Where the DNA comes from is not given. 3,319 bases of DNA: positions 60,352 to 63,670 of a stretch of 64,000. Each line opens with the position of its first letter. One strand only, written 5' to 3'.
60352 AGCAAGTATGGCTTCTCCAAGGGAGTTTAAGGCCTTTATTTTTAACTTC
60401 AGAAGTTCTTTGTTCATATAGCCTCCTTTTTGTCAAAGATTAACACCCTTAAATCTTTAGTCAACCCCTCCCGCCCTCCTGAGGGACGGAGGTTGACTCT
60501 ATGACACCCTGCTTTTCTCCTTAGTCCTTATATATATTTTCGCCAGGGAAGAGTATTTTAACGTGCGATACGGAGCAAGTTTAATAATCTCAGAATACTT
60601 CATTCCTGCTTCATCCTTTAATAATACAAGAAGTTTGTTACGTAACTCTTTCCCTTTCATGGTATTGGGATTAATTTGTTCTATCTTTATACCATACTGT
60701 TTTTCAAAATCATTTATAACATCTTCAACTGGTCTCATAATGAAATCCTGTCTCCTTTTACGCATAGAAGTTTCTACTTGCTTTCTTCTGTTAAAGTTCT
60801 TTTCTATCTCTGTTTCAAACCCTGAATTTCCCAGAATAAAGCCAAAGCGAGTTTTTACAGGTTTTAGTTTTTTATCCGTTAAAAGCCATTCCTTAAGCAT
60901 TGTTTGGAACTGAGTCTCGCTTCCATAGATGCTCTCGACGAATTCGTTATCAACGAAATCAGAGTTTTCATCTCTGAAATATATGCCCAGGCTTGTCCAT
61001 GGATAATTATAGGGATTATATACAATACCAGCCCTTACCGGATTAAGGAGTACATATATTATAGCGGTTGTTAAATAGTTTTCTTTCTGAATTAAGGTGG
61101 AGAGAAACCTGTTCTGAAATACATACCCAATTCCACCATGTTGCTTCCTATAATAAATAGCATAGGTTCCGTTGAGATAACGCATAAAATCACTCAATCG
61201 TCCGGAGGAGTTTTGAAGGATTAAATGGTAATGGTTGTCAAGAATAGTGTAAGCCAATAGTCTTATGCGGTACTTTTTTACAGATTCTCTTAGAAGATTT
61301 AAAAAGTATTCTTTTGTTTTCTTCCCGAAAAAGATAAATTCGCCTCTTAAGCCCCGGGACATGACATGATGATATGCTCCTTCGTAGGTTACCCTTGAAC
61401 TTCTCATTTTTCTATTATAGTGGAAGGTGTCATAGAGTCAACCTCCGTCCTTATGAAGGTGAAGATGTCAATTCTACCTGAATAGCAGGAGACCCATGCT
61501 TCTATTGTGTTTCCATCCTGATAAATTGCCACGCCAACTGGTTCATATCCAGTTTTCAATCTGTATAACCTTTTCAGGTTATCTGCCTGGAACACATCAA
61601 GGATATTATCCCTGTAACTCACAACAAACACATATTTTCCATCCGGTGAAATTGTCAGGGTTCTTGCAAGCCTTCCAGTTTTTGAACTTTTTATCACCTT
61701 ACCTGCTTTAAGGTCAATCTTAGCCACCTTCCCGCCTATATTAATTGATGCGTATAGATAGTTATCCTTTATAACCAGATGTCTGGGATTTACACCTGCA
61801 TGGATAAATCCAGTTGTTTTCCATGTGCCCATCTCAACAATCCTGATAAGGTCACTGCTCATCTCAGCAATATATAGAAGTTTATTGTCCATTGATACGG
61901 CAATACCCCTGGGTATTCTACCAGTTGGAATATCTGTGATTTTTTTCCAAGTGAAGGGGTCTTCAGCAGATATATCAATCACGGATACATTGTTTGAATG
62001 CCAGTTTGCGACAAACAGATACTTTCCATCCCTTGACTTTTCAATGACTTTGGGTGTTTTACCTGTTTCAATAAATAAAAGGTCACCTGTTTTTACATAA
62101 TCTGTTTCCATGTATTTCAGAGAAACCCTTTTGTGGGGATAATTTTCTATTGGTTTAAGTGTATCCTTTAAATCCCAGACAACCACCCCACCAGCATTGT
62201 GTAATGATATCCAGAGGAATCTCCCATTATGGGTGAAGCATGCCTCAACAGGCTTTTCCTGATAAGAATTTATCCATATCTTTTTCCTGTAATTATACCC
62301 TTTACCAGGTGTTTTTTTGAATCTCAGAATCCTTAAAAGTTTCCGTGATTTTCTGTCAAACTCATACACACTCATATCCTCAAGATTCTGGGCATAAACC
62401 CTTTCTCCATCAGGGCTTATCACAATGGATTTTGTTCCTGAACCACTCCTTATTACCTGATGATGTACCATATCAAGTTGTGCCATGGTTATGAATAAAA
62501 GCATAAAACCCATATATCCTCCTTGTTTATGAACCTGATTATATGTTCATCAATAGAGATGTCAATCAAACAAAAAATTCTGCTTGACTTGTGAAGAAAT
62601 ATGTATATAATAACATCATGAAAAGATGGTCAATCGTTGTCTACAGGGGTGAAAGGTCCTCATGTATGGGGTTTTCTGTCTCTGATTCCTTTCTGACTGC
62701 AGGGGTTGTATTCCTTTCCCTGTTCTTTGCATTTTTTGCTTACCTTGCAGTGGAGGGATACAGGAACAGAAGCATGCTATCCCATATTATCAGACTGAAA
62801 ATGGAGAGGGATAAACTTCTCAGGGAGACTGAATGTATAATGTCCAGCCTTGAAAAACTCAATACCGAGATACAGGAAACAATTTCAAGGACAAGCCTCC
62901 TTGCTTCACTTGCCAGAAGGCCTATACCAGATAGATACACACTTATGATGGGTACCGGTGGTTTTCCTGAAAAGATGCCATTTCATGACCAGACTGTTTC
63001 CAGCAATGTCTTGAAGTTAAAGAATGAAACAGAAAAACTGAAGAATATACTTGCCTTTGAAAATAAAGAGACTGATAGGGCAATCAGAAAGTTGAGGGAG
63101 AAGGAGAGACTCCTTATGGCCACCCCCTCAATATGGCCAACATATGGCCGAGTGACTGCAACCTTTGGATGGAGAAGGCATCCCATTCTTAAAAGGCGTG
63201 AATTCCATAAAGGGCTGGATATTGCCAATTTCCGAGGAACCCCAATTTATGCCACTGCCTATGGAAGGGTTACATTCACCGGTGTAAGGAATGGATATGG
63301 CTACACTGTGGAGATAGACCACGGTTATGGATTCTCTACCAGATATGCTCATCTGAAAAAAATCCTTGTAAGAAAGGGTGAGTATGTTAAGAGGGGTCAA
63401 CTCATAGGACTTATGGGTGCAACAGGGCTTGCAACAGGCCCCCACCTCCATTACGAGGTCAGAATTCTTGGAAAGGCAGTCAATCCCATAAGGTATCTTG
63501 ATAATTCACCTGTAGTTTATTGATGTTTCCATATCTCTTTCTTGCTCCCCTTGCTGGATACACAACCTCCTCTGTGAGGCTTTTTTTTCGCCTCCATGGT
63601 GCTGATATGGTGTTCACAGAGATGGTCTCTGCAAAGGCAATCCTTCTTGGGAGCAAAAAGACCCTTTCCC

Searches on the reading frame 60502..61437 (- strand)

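Call 32: search_protein_families(library=pfam, proteins=[window:60502-61437:-], max_evalue=0.0001)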
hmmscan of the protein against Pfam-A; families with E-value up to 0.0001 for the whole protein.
window:60502-61437:- (312 aa): 1 family
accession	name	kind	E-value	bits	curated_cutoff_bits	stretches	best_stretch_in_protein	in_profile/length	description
PF01797.21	Y1_Tnp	-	1.8e-09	38.2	23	1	18-119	3-109/121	Transposase IS200 like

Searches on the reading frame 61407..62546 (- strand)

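Call 32: search_protein_families(library=pfam, proteins=[window:61407-62546:-], max_evalue=0.0001)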
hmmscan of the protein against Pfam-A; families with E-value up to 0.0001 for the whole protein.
window:61407-62546:- (380 aa): 6 families
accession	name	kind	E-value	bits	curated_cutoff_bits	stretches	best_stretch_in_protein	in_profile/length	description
PF10282.15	Lactonase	-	7.4e-16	58.7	21.7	1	168-239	249-320/344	Lactonase, 7-bladed beta-propeller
PF02239.22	Cytochrom_D1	-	4.3e-13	49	25.5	1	262-328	48-113/368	Cytochrome D1 heme domain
PF25174.1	Beta-prop_THOC3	-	5.1e-09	36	305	0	264-364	61-158/272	THOC3 beta-propeller domain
PF21783.3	YNCE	-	1.5e-08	34.8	27.1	0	228-348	46-170/339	YNCE-like beta-propeller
PF01731.26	Arylesterase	-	9e-07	29.5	21.3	0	211-236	55-80/86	Arylesterase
PF23414.1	Beta-prop_EML_2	-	5.9e-06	26.3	90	0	271-364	19-110/266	Echinoderm microtubule-associated protein second beta-propeller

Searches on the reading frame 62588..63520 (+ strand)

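Call 32: search_protein_families(library=pfam, proteins=[window:62588-63520:+], max_evalue=0.0001)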
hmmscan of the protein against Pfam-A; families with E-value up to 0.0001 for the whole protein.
window:62588-63520:+ (311 aa): 1 family
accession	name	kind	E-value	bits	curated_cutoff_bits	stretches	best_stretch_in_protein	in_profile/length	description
PF01551.29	Peptidase_M23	-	1.2e-35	122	28.7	1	206-300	2-96/96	Peptidase family M23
